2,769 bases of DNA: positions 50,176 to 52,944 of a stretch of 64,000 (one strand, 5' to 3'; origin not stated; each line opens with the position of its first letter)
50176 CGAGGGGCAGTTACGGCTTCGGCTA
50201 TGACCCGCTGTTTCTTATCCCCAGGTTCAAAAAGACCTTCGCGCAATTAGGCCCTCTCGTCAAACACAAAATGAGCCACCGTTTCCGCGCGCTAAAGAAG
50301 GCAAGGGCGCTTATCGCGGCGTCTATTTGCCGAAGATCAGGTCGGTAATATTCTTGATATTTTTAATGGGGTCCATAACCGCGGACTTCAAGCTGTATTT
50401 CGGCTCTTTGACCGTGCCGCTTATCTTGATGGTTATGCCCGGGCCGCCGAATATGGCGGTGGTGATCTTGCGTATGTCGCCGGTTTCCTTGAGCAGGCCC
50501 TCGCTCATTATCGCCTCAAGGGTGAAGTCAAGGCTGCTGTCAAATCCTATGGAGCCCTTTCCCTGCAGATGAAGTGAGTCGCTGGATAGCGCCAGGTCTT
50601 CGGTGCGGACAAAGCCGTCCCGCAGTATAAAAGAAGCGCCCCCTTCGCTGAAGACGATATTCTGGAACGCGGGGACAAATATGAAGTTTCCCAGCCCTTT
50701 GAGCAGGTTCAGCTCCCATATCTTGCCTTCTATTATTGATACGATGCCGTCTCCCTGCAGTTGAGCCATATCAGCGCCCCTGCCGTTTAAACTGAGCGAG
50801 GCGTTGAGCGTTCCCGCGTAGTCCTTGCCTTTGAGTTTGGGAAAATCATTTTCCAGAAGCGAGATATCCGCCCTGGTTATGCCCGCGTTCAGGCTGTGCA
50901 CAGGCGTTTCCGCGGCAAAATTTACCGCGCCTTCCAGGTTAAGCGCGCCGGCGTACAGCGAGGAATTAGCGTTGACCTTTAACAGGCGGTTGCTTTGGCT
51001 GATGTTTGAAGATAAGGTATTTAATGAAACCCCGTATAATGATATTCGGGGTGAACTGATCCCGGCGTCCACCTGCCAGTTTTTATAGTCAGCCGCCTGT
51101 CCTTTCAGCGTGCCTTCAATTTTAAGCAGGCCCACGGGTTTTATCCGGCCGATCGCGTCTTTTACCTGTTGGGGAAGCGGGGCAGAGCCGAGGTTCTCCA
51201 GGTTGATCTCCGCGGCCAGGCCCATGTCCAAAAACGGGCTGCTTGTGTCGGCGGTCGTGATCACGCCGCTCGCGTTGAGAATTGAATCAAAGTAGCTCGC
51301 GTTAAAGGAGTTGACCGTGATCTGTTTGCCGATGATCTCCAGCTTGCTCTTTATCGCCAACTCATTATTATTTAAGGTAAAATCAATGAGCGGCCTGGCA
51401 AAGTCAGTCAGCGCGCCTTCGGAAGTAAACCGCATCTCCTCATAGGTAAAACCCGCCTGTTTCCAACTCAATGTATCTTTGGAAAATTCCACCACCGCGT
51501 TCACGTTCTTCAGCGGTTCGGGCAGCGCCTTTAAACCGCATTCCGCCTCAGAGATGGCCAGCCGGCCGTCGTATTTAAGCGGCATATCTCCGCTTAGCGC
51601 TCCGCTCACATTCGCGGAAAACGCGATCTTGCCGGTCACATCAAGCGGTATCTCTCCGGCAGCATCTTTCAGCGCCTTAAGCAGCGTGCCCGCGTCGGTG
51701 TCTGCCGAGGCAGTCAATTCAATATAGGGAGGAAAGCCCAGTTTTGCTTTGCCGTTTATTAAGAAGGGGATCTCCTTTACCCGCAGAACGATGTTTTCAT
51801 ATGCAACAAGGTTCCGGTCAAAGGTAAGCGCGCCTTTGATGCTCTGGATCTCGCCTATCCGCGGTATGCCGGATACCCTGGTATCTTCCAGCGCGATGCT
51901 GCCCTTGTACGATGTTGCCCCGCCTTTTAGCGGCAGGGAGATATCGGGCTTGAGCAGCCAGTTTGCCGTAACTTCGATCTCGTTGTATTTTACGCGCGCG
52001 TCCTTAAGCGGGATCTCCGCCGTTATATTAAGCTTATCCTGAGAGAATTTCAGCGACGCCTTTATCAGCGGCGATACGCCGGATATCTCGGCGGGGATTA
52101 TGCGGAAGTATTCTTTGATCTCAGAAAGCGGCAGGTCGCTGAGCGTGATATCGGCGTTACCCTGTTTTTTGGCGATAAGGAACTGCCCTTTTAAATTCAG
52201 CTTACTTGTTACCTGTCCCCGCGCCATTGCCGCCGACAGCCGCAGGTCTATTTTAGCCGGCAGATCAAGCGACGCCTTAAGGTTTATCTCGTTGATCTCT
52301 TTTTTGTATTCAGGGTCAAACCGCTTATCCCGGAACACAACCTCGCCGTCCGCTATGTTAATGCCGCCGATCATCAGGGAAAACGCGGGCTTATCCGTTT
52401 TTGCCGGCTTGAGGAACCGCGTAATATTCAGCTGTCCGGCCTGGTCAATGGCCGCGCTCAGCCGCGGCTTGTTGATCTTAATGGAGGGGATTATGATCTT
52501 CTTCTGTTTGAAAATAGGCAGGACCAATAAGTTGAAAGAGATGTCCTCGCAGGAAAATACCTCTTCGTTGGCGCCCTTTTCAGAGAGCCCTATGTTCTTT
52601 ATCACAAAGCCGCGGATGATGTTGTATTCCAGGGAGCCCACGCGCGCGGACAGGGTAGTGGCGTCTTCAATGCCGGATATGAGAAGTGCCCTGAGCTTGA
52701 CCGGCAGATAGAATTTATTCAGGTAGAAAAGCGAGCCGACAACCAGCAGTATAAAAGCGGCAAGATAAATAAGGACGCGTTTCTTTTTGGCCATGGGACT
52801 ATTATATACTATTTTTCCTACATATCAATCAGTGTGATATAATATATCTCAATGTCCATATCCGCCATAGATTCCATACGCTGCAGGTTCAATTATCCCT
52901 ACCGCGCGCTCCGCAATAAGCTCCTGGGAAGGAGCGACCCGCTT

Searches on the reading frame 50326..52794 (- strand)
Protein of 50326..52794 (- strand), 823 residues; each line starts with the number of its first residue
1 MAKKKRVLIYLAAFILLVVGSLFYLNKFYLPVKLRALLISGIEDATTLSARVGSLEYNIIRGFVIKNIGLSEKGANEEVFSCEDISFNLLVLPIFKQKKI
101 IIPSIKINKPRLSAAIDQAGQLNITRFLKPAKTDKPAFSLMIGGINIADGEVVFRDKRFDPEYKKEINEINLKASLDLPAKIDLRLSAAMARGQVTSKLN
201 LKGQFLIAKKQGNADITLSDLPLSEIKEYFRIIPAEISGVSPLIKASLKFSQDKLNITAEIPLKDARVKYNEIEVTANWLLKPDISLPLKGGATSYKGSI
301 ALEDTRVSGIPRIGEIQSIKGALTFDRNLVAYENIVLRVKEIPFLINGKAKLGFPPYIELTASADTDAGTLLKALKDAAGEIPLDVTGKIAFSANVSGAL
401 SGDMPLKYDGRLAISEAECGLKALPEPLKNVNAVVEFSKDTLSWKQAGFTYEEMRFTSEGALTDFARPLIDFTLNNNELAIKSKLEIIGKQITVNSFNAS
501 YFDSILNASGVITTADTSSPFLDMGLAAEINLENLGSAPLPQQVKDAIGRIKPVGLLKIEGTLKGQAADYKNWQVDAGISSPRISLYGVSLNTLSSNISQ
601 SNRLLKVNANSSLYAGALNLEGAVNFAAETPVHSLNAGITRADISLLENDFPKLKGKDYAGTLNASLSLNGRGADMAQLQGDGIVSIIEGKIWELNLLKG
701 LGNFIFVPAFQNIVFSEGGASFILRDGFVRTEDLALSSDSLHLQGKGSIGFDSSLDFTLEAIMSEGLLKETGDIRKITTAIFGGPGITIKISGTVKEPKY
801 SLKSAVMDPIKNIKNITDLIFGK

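Call 84: search_protein_families(library=pfam, proteins=[window:50326-52794:-], max_evalue=0.0001)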
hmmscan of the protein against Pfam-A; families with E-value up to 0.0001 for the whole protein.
window:50326-52794:- (823 aa): 3 families
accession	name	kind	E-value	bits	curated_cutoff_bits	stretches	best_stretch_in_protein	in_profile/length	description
PF05359.17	DUF748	-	9.3e-18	64.1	50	1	2-271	12-280/1037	Domain of Unknown Function (DUF748)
PF05170.20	AsmA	-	1e-14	54.8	29.8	1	3-209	3-222/607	AsmA family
PF13116.12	YhdP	-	3.5e-12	45.5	46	1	256-620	616-926/1224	YhdP protein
